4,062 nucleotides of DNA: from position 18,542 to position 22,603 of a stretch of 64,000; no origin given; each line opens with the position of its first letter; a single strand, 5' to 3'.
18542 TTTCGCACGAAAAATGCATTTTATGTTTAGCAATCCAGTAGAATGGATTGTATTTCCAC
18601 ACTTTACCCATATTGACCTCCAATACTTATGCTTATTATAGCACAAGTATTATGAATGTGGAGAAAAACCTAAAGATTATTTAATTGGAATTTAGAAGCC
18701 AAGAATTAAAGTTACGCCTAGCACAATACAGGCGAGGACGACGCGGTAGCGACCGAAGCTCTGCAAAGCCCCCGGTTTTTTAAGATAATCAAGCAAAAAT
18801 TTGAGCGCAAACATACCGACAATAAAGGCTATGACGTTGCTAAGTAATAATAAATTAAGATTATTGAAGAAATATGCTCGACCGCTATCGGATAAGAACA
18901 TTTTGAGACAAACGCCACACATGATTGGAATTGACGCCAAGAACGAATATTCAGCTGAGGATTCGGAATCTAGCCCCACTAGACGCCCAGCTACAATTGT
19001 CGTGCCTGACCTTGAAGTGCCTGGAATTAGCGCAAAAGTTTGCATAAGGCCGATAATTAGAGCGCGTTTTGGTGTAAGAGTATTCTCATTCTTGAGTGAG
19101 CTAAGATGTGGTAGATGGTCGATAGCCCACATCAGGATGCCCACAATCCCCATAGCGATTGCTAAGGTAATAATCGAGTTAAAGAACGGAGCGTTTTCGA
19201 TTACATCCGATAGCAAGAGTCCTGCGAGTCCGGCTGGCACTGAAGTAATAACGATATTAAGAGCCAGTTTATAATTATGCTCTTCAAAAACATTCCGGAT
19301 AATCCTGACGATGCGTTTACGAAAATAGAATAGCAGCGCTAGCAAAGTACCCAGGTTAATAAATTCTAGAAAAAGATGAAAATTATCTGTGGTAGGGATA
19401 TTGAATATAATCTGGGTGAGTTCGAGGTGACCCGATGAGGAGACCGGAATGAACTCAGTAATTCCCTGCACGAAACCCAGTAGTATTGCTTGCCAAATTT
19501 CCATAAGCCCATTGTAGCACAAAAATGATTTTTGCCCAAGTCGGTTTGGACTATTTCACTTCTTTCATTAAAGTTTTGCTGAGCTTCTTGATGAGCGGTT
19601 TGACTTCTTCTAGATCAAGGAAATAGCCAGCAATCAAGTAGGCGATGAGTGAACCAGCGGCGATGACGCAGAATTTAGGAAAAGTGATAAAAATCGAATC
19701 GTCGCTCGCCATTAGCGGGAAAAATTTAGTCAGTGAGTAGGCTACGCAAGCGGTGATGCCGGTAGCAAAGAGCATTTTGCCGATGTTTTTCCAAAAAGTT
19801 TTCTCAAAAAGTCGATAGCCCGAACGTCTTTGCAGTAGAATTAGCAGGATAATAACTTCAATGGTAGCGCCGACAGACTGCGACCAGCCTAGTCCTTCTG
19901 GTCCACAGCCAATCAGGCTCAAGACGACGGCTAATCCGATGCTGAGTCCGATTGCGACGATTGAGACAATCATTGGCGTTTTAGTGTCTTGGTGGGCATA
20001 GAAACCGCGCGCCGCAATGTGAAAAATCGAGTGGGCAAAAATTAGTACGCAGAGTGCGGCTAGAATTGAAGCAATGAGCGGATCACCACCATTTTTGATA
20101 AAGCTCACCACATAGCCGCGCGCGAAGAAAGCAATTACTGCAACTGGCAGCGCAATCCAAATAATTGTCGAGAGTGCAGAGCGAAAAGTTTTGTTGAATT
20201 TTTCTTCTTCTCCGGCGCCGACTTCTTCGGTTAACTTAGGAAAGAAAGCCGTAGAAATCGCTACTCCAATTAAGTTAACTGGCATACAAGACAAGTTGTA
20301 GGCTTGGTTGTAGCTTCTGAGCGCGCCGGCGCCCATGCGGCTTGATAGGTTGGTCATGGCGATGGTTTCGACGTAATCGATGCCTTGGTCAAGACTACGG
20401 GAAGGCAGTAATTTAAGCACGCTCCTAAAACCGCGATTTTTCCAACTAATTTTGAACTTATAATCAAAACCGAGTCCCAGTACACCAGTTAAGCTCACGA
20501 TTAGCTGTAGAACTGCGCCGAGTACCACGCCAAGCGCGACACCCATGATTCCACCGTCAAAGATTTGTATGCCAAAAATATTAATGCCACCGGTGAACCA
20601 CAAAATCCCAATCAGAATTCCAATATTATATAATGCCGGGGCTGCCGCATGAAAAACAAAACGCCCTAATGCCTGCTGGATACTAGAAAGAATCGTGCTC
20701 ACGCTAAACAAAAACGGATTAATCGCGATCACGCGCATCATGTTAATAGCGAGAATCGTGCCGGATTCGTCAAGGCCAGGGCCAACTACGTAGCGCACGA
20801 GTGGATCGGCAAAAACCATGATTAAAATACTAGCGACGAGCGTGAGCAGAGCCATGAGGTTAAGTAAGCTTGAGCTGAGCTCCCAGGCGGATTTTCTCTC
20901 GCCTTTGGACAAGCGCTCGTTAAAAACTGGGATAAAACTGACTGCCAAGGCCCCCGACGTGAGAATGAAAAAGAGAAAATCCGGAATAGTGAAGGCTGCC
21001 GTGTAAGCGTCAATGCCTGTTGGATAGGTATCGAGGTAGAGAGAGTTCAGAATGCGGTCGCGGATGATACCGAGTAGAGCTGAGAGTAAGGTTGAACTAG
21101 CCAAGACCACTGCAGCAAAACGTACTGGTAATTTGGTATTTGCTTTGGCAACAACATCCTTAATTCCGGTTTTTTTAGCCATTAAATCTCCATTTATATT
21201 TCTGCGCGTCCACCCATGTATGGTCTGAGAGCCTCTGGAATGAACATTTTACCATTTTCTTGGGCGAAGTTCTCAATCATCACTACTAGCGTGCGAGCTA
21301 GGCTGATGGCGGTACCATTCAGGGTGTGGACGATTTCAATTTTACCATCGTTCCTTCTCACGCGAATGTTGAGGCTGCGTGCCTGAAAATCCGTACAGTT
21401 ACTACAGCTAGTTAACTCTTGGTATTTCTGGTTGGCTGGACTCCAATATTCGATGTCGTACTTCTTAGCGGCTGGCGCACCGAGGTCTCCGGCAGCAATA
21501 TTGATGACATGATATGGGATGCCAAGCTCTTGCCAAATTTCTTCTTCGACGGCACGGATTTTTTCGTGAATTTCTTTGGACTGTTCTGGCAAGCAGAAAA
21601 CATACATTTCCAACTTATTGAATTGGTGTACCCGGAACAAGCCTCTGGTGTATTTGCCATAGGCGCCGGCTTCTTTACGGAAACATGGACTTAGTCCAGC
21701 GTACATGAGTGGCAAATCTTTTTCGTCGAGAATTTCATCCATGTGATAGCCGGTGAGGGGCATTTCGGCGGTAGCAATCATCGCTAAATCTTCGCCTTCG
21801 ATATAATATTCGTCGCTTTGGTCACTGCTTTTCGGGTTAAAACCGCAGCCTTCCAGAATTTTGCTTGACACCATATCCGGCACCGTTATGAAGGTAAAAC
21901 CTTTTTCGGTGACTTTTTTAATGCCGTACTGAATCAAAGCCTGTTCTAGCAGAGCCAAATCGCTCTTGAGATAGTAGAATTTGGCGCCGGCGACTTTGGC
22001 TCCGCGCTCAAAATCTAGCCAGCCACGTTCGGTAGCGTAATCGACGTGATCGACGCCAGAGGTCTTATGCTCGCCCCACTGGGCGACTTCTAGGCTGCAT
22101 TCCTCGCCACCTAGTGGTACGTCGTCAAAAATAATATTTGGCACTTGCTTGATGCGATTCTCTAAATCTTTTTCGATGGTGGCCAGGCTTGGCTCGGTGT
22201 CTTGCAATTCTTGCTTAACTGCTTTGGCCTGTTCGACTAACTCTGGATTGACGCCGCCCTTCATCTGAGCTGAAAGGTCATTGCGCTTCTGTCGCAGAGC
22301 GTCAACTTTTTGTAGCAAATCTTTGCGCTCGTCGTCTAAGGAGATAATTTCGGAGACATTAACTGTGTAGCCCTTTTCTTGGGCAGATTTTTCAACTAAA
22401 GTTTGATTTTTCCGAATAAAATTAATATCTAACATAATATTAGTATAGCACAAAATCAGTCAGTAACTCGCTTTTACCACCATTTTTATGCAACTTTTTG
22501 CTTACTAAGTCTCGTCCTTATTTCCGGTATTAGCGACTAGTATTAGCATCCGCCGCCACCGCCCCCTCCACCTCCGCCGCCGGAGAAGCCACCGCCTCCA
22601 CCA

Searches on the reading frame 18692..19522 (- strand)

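Call 105: search_protein_families(library=pfam, proteins=[window:18692-19522:-], max_evalue=0.00001)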
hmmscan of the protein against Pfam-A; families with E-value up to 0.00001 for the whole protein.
window:18692-19522:- (276 aa): 1 family
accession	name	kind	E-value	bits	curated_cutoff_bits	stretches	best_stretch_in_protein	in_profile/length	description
PF02673.24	BacA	-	2.8e-68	230.8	33.4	1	12-265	1-256/257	Bacitracin resistance protein BacA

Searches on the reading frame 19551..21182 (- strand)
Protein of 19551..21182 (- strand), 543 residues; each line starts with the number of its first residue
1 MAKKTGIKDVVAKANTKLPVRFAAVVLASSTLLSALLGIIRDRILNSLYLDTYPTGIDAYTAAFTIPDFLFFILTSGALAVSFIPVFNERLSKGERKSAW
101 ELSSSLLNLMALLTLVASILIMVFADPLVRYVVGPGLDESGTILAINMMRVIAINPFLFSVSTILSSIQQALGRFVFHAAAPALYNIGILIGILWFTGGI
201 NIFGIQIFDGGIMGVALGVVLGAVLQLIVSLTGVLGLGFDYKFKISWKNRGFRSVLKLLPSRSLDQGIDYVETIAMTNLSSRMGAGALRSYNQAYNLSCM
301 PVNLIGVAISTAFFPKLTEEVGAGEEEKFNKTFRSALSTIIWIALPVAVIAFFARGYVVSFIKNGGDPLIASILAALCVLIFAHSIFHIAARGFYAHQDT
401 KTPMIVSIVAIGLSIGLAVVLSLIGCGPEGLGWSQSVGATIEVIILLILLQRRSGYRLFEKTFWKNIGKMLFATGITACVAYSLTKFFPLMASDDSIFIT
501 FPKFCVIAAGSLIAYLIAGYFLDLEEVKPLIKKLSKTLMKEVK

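Call 105: search_protein_families(library=pfam, proteins=[window:19551-21182:-], max_evalue=0.00001)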
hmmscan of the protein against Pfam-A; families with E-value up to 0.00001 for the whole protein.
window:19551-21182:- (543 aa): 3 families
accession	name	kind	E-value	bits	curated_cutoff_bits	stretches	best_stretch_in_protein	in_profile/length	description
PF03023.19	MurJ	-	1e-60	206.1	27.4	1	57-488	11-436/451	Lipid II flippase MurJ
PF01554.23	MatE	-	2.6e-14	53.7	24.9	1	273-419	13-160/161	MatE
PF13440.11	Polysacc_synt_3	-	7.5e-13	48.8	23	1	219-362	142-283/293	Polysaccharide biosynthesis protein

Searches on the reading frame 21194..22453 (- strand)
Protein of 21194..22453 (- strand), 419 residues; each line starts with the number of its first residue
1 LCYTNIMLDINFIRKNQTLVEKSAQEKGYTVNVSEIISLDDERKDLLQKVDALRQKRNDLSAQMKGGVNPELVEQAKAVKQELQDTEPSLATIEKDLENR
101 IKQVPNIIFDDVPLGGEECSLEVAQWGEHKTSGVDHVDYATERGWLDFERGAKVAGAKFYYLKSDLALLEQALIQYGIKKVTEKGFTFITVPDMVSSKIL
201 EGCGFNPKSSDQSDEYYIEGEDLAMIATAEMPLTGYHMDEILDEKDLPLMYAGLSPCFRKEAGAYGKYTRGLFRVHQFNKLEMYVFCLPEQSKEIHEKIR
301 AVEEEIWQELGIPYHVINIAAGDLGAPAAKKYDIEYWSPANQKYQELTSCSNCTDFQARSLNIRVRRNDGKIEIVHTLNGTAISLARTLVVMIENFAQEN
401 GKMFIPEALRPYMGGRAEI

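Call 105: search_protein_families(library=pfam, proteins=[window:21194-22453:-], max_evalue=0.00001)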
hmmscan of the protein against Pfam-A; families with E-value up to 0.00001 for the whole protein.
window:21194-22453:- (419 aa): 2 families
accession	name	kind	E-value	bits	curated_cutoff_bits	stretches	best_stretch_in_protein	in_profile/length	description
PF00587.30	tRNA-synt_2b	-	1.5e-41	142.8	29.3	1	220-396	8-179/179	tRNA synthetase class II core domain (G, H, P, S and T)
PF02403.27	Seryl_tRNA_N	-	1.1e-19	71.1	28.2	1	7-107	1-107/108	Seryl-tRNA synthetase N-terminal domain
